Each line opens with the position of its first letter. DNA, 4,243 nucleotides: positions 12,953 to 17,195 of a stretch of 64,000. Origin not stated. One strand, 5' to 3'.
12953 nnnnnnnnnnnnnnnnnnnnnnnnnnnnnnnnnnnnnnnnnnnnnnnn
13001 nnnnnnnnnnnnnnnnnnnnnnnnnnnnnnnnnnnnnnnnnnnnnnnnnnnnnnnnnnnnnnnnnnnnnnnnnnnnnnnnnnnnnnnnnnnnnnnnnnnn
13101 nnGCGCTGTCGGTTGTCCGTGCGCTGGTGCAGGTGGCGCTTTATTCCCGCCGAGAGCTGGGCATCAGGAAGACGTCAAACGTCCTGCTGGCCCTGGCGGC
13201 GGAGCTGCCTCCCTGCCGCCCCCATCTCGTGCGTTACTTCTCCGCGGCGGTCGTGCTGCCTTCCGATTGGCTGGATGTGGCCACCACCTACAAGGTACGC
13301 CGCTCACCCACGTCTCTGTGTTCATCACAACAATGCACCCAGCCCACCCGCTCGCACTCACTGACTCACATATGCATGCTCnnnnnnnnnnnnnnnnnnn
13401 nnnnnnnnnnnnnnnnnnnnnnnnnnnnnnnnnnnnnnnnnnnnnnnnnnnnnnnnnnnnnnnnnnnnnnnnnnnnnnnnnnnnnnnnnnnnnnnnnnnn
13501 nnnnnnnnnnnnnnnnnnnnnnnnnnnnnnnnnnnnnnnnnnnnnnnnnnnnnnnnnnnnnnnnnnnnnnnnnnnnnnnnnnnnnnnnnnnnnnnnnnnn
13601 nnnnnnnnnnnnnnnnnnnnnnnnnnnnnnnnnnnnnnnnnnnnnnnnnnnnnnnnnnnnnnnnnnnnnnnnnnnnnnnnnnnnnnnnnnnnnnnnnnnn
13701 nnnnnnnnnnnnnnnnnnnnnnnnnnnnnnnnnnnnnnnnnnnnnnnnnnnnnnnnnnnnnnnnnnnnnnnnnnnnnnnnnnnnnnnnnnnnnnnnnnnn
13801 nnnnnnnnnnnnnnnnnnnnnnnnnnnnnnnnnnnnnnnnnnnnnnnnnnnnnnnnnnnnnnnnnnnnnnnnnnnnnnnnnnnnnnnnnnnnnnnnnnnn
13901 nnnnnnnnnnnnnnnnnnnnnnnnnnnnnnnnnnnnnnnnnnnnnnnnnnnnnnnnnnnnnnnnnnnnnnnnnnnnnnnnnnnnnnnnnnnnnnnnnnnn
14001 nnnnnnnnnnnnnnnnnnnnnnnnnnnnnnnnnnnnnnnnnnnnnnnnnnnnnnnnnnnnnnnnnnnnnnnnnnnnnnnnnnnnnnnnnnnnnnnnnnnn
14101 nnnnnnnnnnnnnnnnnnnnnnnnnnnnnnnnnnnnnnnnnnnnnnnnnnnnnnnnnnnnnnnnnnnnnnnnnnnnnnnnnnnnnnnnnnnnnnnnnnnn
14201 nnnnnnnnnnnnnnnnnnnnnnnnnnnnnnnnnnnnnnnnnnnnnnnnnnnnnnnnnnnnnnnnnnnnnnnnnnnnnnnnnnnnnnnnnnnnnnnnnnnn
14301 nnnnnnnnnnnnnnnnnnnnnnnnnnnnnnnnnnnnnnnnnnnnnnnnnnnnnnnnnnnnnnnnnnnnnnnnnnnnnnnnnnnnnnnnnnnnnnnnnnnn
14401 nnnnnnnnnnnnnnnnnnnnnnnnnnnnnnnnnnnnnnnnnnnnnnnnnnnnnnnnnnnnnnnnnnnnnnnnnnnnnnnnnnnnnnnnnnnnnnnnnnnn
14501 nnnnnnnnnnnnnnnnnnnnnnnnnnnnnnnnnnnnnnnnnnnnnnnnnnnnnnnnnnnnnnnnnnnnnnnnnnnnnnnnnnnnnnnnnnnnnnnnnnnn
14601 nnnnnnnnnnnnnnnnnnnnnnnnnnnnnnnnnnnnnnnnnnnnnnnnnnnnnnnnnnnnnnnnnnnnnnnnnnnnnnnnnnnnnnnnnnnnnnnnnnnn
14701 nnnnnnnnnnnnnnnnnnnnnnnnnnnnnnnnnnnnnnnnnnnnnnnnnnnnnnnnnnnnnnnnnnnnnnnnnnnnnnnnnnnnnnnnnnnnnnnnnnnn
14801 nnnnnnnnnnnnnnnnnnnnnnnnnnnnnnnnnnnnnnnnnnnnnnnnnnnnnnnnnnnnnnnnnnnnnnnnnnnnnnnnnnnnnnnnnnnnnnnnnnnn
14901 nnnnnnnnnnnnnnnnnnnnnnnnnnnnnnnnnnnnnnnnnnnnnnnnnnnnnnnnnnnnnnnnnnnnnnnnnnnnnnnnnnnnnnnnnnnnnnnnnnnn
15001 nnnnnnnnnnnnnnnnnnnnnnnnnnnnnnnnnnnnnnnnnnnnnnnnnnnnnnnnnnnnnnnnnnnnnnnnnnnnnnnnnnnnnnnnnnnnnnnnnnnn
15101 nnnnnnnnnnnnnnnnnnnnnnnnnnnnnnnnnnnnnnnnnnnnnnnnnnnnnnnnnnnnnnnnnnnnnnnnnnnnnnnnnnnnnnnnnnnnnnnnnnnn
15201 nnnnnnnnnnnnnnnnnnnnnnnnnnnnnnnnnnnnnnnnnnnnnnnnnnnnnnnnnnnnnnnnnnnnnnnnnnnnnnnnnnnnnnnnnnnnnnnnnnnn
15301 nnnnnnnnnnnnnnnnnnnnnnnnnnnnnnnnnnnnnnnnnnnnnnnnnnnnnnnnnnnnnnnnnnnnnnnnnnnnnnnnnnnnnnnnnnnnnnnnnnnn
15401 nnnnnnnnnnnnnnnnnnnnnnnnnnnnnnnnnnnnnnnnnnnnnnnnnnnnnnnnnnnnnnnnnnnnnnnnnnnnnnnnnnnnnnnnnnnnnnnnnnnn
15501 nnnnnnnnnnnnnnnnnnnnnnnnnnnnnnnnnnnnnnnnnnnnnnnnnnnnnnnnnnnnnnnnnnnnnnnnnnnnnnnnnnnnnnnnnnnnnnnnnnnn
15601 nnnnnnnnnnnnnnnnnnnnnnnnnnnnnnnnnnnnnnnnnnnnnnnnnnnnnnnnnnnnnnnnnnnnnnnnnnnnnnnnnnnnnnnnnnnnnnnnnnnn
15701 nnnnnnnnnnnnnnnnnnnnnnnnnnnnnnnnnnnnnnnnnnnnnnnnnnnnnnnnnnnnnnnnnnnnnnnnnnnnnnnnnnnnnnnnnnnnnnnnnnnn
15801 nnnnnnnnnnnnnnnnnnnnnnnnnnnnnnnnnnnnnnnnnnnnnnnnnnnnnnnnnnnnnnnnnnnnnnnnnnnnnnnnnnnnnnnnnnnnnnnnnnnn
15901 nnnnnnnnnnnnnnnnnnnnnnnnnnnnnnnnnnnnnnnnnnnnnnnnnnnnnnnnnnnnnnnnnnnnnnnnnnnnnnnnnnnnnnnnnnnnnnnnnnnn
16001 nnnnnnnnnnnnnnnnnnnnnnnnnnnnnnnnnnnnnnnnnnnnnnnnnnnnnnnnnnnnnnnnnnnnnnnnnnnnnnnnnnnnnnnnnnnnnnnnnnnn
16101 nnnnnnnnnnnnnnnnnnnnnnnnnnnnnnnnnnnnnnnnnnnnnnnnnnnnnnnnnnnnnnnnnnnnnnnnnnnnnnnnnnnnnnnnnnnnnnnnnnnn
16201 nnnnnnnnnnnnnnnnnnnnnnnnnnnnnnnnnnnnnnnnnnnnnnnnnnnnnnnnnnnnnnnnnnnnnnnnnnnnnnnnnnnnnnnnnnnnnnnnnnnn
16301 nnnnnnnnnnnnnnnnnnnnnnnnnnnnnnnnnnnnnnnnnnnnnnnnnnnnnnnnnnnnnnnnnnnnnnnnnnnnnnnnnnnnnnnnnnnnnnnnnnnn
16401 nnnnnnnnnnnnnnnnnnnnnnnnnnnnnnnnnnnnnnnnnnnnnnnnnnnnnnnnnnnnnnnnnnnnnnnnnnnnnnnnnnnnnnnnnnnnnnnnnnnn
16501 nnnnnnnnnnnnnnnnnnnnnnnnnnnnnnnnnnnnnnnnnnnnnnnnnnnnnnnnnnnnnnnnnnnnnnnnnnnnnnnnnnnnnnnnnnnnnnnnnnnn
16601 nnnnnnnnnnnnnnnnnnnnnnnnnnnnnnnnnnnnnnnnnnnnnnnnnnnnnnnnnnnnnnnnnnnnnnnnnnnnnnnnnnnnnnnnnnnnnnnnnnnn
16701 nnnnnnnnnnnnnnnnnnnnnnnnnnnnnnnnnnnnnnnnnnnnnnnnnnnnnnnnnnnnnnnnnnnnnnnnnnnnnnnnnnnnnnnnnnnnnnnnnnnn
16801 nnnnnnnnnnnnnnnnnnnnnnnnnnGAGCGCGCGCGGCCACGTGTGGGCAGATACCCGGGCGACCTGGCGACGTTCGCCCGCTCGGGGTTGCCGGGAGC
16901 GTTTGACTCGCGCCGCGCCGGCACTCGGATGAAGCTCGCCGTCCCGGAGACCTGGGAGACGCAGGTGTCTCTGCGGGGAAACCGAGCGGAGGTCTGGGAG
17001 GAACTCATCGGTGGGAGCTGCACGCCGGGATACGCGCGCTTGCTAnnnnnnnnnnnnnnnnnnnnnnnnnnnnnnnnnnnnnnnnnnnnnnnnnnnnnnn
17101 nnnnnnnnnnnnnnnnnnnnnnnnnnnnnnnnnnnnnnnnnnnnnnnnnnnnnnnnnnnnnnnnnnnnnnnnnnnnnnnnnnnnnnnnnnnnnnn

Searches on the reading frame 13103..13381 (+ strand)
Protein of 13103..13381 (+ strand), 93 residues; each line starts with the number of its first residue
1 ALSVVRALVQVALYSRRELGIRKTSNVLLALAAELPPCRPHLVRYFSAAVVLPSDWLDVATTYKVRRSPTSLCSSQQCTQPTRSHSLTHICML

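Call 27: search_protein_families(library=pfam, proteins=[window:13103-13381:+], max_evalue=0.01)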
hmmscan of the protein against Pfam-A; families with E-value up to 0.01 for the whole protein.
window:13103-13381:+ (93 aa): 1 family
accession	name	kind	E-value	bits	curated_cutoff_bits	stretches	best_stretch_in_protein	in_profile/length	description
PF05731.17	TROVE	-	2.4e-15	57.1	23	1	7-63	62-117/442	TROVE domain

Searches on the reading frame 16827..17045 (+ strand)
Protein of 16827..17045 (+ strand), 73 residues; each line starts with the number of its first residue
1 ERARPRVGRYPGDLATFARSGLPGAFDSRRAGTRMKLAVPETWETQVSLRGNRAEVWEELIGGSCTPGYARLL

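Call 27: search_protein_families(library=pfam, proteins=[window:16827-17045:+], max_evalue=0.01)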
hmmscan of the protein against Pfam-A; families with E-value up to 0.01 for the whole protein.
window:16827-17045:+ (73 aa): 1 family
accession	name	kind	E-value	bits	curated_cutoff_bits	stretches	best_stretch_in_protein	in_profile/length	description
PF05731.17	TROVE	-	1.3e-21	77.8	23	1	9-62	245-298/442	TROVE domain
